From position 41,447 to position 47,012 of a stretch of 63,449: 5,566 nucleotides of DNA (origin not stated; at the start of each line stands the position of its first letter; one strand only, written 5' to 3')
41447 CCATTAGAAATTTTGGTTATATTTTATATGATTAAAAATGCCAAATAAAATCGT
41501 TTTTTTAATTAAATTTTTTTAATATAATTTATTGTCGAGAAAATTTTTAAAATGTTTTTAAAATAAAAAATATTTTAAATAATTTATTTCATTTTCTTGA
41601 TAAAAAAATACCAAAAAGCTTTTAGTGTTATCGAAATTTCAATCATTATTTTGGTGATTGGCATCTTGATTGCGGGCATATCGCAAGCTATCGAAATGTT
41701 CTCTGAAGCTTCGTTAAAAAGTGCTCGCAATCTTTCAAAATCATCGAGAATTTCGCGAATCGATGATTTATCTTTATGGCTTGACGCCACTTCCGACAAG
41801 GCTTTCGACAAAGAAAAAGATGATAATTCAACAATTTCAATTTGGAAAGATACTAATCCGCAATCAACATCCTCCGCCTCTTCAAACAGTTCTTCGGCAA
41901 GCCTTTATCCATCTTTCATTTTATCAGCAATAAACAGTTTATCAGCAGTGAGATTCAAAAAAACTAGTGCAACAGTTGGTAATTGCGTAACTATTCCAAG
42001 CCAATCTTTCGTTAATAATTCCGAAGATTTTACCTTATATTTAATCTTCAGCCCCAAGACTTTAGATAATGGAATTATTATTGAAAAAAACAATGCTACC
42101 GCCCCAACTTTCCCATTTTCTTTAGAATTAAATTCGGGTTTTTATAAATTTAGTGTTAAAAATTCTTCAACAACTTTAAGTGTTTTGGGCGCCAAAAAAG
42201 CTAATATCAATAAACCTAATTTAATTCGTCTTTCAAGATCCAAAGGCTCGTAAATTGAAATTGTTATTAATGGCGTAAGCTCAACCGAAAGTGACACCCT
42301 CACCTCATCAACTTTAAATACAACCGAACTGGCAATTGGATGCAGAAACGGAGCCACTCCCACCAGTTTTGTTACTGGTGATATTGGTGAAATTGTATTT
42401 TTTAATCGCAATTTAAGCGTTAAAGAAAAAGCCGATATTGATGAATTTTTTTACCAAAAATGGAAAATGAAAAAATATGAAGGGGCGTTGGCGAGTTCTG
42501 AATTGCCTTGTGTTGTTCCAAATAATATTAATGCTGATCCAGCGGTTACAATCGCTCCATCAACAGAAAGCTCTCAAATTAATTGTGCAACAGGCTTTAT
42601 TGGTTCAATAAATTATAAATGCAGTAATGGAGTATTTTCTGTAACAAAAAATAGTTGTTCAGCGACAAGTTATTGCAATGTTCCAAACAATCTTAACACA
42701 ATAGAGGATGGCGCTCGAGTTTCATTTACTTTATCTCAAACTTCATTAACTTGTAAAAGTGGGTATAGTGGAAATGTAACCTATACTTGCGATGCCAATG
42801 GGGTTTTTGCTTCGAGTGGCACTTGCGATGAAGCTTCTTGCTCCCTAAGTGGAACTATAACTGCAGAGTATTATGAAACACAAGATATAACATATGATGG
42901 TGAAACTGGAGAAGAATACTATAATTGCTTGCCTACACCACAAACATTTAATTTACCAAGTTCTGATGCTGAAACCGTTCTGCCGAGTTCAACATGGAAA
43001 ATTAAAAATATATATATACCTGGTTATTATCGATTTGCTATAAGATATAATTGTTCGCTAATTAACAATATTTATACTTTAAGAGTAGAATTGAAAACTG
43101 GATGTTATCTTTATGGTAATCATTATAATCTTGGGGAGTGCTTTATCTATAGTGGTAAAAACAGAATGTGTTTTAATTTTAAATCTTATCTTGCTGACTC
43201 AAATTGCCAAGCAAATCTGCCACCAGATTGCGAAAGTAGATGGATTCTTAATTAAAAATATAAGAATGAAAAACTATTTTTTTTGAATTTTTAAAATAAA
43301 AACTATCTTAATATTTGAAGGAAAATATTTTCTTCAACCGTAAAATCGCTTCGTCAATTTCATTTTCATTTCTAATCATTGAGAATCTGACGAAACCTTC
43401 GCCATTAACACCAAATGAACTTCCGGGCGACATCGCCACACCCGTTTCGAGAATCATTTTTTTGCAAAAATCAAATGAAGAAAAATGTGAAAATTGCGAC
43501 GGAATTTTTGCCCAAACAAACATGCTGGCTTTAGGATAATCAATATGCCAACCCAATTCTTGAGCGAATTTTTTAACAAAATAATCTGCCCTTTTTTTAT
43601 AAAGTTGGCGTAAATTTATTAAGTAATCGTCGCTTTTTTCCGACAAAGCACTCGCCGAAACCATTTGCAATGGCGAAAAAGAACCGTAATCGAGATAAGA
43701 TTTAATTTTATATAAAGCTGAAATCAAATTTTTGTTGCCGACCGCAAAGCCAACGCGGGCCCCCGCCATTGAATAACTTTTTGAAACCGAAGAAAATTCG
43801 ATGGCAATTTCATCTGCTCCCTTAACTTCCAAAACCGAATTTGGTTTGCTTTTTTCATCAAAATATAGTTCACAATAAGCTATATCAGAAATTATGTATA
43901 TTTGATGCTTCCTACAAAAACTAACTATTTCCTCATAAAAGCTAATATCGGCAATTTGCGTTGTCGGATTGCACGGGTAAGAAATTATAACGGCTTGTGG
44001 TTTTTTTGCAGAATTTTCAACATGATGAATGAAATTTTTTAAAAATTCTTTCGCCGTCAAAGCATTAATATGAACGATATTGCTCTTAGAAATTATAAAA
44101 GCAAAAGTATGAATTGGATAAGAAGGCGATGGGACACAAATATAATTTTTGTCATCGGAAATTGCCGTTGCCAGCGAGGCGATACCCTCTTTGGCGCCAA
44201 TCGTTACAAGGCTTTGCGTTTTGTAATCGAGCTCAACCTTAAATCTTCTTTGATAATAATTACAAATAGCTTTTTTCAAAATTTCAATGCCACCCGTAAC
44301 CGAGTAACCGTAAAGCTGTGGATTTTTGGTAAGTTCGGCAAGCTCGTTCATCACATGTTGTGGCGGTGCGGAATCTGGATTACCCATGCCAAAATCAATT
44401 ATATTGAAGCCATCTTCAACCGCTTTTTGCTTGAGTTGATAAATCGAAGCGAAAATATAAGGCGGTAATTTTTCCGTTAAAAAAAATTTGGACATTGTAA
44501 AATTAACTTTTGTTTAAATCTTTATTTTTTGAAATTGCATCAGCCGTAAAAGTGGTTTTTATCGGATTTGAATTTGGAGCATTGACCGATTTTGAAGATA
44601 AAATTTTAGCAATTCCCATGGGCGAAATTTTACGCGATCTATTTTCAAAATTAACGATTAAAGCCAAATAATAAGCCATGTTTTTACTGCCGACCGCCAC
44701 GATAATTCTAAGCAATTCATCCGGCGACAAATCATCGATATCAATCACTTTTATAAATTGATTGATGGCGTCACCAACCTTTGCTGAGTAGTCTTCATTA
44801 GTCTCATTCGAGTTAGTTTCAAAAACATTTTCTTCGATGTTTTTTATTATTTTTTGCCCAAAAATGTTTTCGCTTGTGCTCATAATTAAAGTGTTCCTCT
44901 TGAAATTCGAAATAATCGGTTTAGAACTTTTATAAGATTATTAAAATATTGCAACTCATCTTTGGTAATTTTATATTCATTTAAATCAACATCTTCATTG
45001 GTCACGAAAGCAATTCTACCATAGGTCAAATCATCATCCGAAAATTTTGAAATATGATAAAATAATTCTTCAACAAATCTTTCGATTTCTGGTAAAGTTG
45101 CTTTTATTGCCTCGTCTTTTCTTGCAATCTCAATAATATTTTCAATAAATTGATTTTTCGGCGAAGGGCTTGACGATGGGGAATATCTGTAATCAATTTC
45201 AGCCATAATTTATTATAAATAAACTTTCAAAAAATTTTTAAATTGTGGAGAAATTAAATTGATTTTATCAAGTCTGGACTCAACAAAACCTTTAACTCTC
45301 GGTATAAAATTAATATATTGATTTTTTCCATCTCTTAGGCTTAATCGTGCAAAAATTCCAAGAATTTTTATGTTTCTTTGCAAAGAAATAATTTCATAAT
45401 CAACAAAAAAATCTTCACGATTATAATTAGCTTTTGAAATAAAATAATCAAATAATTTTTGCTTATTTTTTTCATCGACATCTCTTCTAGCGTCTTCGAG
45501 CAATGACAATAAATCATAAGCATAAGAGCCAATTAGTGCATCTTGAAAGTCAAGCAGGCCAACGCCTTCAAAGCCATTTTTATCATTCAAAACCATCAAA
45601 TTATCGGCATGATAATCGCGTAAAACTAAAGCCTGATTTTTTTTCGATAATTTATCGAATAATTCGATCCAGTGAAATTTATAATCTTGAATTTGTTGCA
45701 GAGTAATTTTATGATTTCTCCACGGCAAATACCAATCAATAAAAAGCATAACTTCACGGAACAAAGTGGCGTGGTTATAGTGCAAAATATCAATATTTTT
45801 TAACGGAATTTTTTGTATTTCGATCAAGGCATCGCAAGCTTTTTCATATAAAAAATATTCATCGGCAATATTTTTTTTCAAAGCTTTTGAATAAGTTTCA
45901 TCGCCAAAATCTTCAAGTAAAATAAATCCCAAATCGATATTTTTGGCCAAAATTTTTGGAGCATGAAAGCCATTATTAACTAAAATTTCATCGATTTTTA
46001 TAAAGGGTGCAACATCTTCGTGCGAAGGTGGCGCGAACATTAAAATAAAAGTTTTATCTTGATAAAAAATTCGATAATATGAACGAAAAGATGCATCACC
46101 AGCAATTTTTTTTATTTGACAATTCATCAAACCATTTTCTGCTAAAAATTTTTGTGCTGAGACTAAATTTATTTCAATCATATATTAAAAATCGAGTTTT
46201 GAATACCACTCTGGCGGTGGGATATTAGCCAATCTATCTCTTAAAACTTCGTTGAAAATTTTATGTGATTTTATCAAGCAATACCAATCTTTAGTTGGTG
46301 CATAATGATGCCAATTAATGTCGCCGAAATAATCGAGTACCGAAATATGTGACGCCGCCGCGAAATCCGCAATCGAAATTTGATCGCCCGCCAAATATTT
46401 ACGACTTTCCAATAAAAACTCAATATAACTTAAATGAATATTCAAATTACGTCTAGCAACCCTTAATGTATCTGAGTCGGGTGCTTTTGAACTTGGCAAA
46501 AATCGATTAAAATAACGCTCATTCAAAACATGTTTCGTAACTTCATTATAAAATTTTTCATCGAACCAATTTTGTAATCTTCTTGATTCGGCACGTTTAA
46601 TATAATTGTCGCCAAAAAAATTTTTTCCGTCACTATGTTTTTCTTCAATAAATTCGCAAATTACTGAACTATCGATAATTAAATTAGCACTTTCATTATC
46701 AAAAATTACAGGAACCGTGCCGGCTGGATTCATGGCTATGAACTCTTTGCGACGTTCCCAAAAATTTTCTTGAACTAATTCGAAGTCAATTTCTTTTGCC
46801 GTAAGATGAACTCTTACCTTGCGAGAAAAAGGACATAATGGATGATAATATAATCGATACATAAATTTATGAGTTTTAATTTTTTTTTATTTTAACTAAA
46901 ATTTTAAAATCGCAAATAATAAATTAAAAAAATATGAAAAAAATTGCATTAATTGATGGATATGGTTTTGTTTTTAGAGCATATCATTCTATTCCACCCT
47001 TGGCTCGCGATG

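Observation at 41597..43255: Prepilin-leader / LamG-like / Cys-module gene split by a single in-frame TAA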

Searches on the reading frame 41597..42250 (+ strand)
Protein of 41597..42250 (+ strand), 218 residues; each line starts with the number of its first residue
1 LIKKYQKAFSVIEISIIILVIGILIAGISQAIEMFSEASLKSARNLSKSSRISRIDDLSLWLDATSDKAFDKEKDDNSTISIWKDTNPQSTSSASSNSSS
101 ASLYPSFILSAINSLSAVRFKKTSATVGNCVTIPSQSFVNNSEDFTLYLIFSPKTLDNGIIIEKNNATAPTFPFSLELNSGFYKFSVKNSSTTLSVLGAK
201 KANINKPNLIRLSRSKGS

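Call 7: search_protein_families(library=pfam, max_evalue=1, proteins=[window:41597-42250:+])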
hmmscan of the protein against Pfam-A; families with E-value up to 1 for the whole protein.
seq(218 aa): 2 families
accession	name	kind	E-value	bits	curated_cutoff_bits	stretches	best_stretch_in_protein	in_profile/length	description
PF07963.17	N_methyl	-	0.01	15.8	21.2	1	4-28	2-26/27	Prokaryotic N-terminal methylation motif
PF00054.30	Laminin_G_1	-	0.026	15.2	24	1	158-216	7-64/131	Laminin G domain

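Call 53: list_cluster_members(proteins=[window:41597-42250:+, window:42467-43252:+])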
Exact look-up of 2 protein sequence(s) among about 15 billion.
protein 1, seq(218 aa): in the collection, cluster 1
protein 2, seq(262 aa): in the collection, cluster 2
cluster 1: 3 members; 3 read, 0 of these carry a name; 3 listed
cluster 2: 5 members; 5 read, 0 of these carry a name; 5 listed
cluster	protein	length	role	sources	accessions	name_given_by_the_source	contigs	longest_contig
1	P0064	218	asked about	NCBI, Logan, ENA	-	-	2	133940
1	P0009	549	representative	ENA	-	-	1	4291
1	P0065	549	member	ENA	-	-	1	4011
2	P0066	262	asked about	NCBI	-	-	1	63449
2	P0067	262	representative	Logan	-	-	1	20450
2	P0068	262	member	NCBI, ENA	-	-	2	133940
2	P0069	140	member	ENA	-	-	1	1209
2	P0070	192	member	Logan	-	-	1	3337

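Call 54: find_encoding_contigs(protein=P0064, flank=4000, max_places=6)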
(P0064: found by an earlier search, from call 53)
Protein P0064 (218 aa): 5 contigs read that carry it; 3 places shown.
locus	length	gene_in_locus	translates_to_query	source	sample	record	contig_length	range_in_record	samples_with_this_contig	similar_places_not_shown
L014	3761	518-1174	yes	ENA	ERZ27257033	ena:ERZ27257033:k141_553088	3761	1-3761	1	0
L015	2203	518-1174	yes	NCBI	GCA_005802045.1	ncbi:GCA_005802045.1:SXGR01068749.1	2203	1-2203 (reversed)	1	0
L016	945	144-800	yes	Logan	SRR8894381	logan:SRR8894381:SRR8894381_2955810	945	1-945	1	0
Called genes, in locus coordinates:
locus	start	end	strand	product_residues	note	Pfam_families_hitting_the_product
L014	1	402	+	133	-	?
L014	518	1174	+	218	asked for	-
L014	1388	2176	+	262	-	-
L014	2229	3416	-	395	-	PF00155:Aminotran_1_2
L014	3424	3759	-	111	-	?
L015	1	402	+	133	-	?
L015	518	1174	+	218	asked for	-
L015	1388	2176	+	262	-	-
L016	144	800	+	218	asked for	-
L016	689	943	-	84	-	?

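Call 55: find_encoding_contigs(protein=P0067, flank=4000, max_places=6)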
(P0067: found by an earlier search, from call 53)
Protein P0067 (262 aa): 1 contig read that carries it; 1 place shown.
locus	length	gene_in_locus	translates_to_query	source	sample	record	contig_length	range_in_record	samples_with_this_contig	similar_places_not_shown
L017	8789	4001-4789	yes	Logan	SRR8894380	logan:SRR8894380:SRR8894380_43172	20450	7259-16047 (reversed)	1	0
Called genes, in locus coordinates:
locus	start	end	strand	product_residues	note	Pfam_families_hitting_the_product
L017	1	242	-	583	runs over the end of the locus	PF00501:AMP-binding, PF23562:AMP-binding_C_3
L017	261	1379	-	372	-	PF01435:Peptidase_M48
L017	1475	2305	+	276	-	PF00793:DAHP_synth_1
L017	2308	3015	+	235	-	PF00072:Response_reg, PF00486:Trans_reg_C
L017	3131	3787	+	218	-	-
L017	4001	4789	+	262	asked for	-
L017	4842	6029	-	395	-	PF00155:Aminotran_1_2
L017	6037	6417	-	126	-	-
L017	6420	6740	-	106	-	-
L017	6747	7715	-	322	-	PF01636:APH, PF02958:EcKL (weak)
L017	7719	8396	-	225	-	PF02798:GST_N, PF13417:GST_N_3, PF13409:GST_N_2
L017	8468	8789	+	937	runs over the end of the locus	PF02739:5_3_exonuc_N, PF01367:5_3_exonuc, PF00476:DNA_pol_A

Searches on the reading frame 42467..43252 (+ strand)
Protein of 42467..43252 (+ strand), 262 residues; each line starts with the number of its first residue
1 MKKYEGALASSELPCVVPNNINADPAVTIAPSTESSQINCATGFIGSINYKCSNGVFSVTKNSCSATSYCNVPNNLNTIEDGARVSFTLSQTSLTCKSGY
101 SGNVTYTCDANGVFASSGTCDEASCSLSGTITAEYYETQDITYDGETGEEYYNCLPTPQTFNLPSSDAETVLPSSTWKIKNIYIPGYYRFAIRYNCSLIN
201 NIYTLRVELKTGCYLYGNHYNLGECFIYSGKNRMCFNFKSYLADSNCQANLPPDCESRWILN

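Call 7: search_protein_families(library=pfam, max_evalue=1, proteins=[window:42467-43252:+])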
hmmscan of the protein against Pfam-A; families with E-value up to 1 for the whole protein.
seq(262 aa): 2 families
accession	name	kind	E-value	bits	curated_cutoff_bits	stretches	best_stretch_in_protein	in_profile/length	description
PF07222.17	PBP_sp32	-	0.005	16.5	21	1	44-96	103-155/243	Proacrosin binding protein sp32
PF06651.16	DUF1163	-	0.063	13.8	21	0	81-110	15-44/68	Protein of unknown function (DUF1163)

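Call 57: predict_structure(alignment_id=A4)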
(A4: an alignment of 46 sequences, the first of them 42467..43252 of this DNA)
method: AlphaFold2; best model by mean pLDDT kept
length: 262 residues; sequences in the alignment: 46
mean_pLDDT: 79.6   pTM: 0.56
mean pLDDT of the five models: 79.6, 78.6, 77.9, 77.4, 75.8
residues with pLDDT >= 90: 97; 70-90: 101; 50-70: 29; < 50: 35
segments of 3 or more residues with pLDDT < 50: 218-235, 237-250
pLDDT, mean of each block of 10 residues (from residue 1): 55 89 94 93 89 95 88 97 93 93 93 94 89 81 87 84 87 85 70 86 85 53 42 46 42 63 81
secondary structure, 60 per line:
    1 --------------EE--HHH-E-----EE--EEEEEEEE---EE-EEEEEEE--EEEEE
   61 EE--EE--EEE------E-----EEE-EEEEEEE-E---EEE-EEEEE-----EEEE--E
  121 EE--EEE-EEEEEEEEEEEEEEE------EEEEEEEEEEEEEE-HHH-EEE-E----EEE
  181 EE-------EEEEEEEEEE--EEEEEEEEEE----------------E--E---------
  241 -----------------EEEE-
elements in order: E33-40 E47-53 E56-62 E69-71 E84-86 E88-94 E100-102 E104-108 E114-117 E120-122 E125-127 E129-143 E150-163 E169-171 E178-182 E190-199 E202-211 E258-261

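Call 60: fold_search(model_id=the predicted structure, library=pdb)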
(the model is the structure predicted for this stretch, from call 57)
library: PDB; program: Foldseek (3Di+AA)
matches with E <= 10: 290; with E <= 0.001: 0
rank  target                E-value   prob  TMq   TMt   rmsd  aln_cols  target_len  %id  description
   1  1vkd_E                1.3e-01  0.11  0.12  0.10  26.5       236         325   10  Crystal structure of a predicted glycosidase (tm1225) from thermotoga maritima msb8 at 2.10 A resolution (released 2004-05-25)
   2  1vkd_B                1.5e-01  0.10  0.12  0.10  26.5       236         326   10  Crystal structure of a predicted glycosidase (tm1225) from thermotoga maritima msb8 at 2.10 A resolution (released 2004-05-25)
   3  1vkd_A                2.0e-01  0.09  0.12  0.10  26.5       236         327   10  Crystal structure of a predicted glycosidase (tm1225) from thermotoga maritima msb8 at 2.10 A resolution (released 2004-05-25)
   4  4udg_B                2.0e-01  0.08  0.11  0.09  26.2       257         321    8  Crystal structure of b-1,4-mannopyranosyl-chitobiose phosphorylase at 1.60 Angstrom in complex with N-acetylglucosamin (released 2015-05-27)
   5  8jxj_A                2.8e-01  0.09  0.11  0.05  22.1       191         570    9  rat megalin RAP complex leg (released 2024-06-19)
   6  7enj_P                3.1e-01  0.07  0.11  0.08  24.8       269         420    8  Human Mediator (deletion of MED1-IDR) in a Tail-bent conformation (MED-B) (released 2021-05-19)
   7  4udk_E                3.7e-01  0.06  0.11  0.09  26.5       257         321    9  Crystal structure of b-1,4-mannopyranosyl-chitobiose phosphorylase at 1.76 Angstrom from unknown human gut bacteria (U (released 2015-05-27)
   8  2q7z_MODEL_1_A        3.8e-01  0.13  0.16  0.03  20.6       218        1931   15  Solution Structure of the 30 SCR domains of human Complement Receptor 1 (released 2007-10-16)
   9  7ena_p                4.0e-01  0.06  0.11  0.08  27.9       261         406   10  TFIID-based PIC-Mediator holo-complex in pre-assembled state (pre-hPIC-MED) (released 2021-05-26)
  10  7emf_P                4.2e-01  0.06  0.11  0.05  27.9       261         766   10  Human Mediator (deletion of MED1-IDR) in a Tail-extended conformation (released 2021-05-05)
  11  8ua8_F                4.2e-01  0.04  0.10  0.07  37.9       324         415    6  Structure of Semliki Forest virus VLP in complex with VLDLR LA2 (released 2024-08-14)
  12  4udk_C                4.7e-01  0.06  0.11  0.09  27.7       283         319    8  Crystal structure of b-1,4-mannopyranosyl-chitobiose phosphorylase at 1.76 Angstrom from unknown human gut bacteria (U (released 2015-05-27)
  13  4udg_A                5.2e-01  0.05  0.11  0.09  26.6       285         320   10  Crystal structure of b-1,4-mannopyranosyl-chitobiose phosphorylase at 1.60 Angstrom in complex with N-acetylglucosamin (released 2015-05-27)
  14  6jo8_A                5.2e-01  0.03  0.10  0.07  39.5       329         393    7  The complex structure of CHIKV envelope glycoprotein bound to human MXRA8 (released 2019-05-15)
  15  8tqw_P                6.4e-01  0.05  0.10  0.04  26.5       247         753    9  Structure of human transcriptional Mediator complex (released 2024-10-09)
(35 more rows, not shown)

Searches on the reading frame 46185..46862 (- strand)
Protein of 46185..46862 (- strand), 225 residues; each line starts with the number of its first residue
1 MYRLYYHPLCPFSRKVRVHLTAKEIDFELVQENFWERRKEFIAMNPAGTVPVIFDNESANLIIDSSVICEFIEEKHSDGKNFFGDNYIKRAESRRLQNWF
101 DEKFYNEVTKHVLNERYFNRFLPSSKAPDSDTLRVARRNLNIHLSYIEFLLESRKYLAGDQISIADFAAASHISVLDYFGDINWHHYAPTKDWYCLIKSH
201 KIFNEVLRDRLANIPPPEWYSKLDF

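Call 17: search_protein_families(library=pfam, max_evalue=0.001, proteins=[window:46185-46862:-])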
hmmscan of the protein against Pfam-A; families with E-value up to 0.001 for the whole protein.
window:46185-46862:- (225 aa): 7 families
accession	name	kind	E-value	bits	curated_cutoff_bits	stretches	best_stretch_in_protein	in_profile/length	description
PF13409.12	GST_N_2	-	1.3e-15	58.2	25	1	10-74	2-69/70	Glutathione S-transferase, N-terminal domain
PF13417.12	GST_N_3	-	1.8e-15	57.5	22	1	4-77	1-72/75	Glutathione S-transferase, N-terminal domain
PF02798.26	GST_N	-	4.2e-10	40.3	20.9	1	3-73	4-75/76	Glutathione S-transferase, N-terminal domain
PF00043.30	GST_C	-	3.6e-05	24.4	20.7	1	130-174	21-65/93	Glutathione S-transferase, C-terminal domain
PF00462.30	Glutaredoxin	-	0.00024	21.7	22.9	1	5-54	4-54/60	Glutaredoxin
PF14497.11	GST_C_3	-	0.00026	21.6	21.6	1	135-181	26-74/104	Glutathione S-transferase, C-terminal domain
PF17172.10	GST_N_4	-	0.00041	21.4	30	1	11-108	1-89/99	Glutathione S-transferase N-terminal domain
